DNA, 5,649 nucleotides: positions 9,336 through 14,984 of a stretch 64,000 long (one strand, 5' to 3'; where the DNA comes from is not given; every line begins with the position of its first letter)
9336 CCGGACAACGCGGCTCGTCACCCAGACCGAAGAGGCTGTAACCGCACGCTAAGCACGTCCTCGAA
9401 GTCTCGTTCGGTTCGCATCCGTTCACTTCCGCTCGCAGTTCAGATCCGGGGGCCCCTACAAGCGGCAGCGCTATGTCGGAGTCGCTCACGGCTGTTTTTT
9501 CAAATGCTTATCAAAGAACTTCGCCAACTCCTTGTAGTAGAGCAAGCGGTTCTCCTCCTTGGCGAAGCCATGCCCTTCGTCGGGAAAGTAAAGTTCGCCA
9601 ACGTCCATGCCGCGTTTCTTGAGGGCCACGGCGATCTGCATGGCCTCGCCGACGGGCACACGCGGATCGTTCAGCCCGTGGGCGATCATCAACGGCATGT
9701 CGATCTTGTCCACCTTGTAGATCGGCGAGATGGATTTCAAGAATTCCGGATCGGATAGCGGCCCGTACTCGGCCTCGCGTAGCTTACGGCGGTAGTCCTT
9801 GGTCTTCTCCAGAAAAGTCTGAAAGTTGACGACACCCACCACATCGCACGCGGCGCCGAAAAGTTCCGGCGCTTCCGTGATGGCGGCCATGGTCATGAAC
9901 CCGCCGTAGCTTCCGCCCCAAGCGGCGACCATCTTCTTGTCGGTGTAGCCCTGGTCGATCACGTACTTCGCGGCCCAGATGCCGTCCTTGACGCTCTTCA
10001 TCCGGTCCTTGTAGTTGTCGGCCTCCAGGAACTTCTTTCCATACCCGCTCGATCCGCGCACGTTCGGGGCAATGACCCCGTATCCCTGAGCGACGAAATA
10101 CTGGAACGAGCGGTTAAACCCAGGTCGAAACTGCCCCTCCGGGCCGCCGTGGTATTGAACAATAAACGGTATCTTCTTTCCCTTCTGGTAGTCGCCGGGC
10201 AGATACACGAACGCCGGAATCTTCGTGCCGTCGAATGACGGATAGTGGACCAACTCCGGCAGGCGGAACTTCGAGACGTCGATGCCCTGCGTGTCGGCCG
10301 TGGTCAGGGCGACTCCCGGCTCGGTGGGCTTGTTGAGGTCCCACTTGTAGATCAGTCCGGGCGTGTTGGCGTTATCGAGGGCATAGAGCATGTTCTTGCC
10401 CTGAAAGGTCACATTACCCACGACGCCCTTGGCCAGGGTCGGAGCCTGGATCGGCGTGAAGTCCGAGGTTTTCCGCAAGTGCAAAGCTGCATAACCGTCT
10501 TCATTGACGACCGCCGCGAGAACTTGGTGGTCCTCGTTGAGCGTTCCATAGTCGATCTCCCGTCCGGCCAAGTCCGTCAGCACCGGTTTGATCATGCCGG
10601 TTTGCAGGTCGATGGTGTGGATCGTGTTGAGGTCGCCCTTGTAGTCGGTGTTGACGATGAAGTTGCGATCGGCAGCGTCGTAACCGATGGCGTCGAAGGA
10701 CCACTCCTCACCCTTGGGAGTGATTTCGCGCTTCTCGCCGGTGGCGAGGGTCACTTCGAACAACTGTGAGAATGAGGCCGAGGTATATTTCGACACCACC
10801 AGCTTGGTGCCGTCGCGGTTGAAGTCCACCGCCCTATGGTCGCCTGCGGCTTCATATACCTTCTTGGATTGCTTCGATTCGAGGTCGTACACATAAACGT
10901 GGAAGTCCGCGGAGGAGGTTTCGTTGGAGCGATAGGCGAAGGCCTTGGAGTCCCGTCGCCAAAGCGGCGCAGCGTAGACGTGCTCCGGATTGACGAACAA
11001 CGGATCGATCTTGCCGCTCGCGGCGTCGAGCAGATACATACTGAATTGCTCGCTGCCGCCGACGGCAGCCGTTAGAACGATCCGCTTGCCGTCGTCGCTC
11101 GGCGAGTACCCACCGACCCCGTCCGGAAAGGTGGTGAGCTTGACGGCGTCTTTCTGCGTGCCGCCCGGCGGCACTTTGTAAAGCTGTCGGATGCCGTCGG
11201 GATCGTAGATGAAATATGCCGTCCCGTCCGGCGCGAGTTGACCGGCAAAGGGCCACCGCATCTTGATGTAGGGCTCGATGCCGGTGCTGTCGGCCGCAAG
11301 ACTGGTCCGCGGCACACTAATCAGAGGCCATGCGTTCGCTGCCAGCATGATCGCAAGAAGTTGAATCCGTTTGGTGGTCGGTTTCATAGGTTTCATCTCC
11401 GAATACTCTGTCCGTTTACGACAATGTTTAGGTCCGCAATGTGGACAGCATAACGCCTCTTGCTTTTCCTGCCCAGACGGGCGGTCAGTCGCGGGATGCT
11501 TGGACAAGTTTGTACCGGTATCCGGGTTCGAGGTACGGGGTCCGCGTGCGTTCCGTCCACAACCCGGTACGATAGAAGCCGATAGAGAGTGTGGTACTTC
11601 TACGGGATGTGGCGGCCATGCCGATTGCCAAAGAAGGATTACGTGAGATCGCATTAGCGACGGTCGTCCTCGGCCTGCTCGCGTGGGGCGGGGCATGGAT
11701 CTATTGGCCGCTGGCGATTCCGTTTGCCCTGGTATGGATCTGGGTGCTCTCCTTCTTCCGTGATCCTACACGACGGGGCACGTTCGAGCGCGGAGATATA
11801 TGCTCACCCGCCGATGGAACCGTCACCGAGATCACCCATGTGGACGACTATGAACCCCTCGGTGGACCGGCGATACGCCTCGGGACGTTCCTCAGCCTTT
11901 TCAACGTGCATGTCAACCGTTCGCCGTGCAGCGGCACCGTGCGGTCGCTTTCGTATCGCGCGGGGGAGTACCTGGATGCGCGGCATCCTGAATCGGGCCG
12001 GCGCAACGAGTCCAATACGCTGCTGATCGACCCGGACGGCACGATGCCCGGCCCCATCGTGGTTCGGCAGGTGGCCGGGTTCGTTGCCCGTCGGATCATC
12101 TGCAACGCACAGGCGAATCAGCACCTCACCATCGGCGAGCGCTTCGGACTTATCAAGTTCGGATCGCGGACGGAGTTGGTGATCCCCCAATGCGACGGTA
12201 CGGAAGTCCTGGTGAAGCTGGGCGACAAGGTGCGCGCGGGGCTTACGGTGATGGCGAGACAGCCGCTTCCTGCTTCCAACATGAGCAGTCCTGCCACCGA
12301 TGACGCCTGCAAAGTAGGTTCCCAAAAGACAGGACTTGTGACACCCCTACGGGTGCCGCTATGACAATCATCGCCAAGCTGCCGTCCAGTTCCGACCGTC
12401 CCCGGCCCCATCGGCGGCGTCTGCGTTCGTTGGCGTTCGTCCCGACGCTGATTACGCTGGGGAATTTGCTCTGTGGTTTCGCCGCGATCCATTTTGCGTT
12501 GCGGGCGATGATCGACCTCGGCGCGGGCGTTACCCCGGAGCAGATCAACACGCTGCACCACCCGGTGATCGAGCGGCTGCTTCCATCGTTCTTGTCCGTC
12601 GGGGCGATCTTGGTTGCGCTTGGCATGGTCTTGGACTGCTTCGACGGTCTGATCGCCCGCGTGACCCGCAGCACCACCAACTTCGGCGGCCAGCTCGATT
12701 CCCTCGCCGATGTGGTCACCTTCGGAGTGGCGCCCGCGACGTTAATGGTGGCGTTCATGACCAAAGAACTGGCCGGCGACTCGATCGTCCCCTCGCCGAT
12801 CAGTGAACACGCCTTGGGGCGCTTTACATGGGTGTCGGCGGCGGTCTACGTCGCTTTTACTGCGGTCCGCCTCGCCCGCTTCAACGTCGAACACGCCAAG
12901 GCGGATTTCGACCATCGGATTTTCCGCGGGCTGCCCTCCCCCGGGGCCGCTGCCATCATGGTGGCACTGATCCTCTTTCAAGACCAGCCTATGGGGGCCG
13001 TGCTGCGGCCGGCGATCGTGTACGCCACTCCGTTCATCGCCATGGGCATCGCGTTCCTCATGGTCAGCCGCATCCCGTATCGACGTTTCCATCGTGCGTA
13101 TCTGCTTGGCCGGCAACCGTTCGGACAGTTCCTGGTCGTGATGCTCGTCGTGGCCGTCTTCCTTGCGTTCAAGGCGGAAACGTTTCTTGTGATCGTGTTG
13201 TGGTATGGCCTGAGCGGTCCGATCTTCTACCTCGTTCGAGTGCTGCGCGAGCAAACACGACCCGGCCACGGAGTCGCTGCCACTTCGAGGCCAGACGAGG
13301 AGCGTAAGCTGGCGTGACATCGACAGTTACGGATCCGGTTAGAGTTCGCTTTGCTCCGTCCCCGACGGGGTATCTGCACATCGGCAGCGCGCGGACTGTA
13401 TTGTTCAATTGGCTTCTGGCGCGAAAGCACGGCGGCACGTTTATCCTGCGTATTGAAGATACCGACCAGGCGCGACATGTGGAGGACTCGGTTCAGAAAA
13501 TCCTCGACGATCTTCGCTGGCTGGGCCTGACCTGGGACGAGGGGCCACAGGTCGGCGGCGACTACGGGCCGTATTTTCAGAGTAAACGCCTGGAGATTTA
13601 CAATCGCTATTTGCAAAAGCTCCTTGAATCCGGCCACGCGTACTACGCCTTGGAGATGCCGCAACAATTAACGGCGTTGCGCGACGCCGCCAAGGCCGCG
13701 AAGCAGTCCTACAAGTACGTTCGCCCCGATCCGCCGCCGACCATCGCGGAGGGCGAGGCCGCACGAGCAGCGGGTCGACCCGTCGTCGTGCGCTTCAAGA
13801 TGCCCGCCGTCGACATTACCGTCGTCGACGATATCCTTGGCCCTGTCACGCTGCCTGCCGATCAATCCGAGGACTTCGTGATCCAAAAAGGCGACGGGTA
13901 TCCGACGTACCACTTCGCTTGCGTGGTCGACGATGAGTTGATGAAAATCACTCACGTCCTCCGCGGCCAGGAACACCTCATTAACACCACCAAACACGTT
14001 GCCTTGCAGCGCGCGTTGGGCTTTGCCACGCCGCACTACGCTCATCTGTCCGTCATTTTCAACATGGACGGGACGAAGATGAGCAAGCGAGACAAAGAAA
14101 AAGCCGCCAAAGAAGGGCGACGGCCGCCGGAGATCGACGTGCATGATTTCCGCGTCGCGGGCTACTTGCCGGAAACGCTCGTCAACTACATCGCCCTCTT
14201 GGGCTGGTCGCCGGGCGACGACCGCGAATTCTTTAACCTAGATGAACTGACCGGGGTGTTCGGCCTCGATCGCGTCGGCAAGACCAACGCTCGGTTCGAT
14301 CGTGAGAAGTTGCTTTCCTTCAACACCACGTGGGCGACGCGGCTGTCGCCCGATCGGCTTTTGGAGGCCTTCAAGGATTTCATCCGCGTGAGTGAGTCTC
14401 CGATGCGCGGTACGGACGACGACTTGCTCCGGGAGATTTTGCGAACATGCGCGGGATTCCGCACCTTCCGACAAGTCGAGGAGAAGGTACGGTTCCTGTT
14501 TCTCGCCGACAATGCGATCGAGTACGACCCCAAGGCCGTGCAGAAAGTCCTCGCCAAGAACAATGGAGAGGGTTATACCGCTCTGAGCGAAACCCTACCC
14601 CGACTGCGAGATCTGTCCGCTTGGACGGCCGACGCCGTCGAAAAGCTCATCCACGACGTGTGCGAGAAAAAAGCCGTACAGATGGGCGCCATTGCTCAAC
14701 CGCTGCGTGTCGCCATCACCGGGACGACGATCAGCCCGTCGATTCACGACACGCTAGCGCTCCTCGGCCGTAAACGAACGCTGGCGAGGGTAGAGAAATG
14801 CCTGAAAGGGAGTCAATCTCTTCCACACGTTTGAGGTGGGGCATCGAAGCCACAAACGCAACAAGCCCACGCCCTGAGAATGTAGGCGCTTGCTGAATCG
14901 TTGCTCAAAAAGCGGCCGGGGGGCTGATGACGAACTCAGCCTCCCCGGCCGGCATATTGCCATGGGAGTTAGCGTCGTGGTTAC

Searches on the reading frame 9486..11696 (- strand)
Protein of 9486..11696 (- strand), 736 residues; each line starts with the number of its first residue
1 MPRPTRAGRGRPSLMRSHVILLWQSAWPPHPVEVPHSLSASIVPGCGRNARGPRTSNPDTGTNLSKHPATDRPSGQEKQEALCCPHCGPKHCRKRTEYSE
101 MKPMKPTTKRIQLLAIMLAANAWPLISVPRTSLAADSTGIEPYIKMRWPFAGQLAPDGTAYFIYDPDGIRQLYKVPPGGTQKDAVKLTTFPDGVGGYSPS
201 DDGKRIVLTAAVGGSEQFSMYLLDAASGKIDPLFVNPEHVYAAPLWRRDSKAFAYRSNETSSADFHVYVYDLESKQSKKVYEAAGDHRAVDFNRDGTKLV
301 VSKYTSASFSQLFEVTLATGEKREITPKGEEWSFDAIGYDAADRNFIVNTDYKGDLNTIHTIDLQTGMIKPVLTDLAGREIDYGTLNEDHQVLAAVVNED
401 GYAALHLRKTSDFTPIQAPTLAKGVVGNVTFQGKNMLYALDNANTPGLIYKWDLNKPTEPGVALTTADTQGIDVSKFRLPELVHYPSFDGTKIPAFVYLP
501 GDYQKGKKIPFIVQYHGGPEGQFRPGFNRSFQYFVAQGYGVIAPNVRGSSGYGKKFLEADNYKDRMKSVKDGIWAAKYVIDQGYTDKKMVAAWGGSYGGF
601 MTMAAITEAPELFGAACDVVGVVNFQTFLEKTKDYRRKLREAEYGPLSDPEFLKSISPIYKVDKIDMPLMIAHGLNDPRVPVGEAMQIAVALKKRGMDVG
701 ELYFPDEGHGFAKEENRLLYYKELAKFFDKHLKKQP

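Call 35: search_protein_families(library=ncbifam, proteins=[window:9486-11696:-], max_evalue=1e-8)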
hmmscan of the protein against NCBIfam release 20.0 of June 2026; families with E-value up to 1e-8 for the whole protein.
window:9486-11696:- (736 aa): 5 families
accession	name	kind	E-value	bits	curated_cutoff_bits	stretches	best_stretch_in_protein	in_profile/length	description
NF053518.1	DipepPtdsDpp5Prph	equivalog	5.1e-40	137.6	900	1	351-733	271-655/655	dipeptidyl-peptidase Dpp5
NF033523.0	lasso_peptidase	equivalog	1.7e-17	63.5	400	1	481-722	378-627/638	Atxe2 family lasso peptide isopeptidase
NF007511.0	PRK10115.1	equivalog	3.1e-16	59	1313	1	199-694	134-634/686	oligopeptidase B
NF002183.0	PRK01029.1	equivalog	6.4e-10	38.6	405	0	154-288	288-418/429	Tol-Pal system protein TolB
NF050058.1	e_dPHAscl_type1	hypoth_equivalog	8.2e-09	35.3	150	0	491-690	6-202/276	extracellular catalytic domain type 1 short-chain-length polyhydroxyalkanoate depolymerase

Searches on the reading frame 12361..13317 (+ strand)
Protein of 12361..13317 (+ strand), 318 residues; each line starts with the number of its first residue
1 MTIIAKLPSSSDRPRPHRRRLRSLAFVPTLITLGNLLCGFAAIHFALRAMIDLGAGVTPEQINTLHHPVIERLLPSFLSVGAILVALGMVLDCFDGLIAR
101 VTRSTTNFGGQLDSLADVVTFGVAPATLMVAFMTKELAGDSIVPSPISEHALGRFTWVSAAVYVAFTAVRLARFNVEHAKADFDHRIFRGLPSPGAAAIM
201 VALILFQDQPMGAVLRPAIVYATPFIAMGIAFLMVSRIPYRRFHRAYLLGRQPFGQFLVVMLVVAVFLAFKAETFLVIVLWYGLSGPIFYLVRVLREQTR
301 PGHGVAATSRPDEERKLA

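Call 35: search_protein_families(library=ncbifam, proteins=[window:12361-13317:+], max_evalue=1e-8)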
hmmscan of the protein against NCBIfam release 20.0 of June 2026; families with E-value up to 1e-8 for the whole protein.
window:12361-13317:+ (318 aa): 4 families
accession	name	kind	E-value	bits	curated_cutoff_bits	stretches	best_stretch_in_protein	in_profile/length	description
TIGR00473.1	pssA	equivalog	1.1e-25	90.6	107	1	33-240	2-152/153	CDP-diacylglycerol--serine O-phosphatidyltransferase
NF038087.1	arch_ser_synth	exception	1.3e-22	80.5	240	1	78-282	30-213/216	archaetidylserine synthase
NF038086.1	anchor_synt_A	exception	2.1e-19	70.2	200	1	80-290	34-221/222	protein sorting system archaetidylserine synthase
TIGR04217.1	archae_ser_T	exception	3.4e-18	66.2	200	1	79-272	34-197/221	archaetidylserine synthase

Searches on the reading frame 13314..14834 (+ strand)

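Call 35: search_protein_families(library=ncbifam, proteins=[window:13314-14834:+], max_evalue=1e-8)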
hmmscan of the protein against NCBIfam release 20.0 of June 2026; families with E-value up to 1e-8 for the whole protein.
window:13314-14834:+ (506 aa): 10 families
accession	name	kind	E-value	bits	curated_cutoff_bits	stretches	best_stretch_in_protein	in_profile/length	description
TIGR00464.1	gltX_bact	equivalog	4.7e-138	461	289.95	1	9-495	2-465/470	glutamate--tRNA ligase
TIGR03838.1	queuosine_YadB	equivalog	2.6e-62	210.7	276.7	1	10-268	2-242/272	tRNA glutamyl-Q(34) synthetase GluQRS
NF004315.1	PRK05710.1-4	equivalog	4.3e-62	210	250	1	12-267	2-259/274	tRNA glutamyl-Q(34) synthetase GluQRS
NF004314.0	PRK05710.1-3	equivalog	3.4e-58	197.4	256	1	8-269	6-246/297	tRNA glutamyl-Q(34) synthetase GluQRS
NF004313.0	PRK05710.1-2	equivalog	2.3e-47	161.6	380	1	9-265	5-251/299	tRNA glutamyl-Q(34) synthetase GluQRS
NF003169.0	PRK04156.1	equivalog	1.8e-44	152.3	516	1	6-302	99-390/567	glutamate--tRNA ligase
TIGR00463.1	gltX_arch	equivalog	3.7e-37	128.1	401.75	1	7-268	92-342/560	glutamate--tRNA ligase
NF004312.0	PRK05710.1-1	equivalog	5.5e-37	127.8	453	1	12-272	17-254/306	tRNA glutamyl-Q(34) synthetase GluQRS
TIGR00440.1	glnS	equivalog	4.7e-21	75.2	425.8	1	9-297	1-288/524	glutamine--tRNA ligase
NF011291.0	PRK14703.1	equivalog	1e-20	73.6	681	1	8-226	31-243/769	glutamine--tRNA ligase/YqeY domain fusion protein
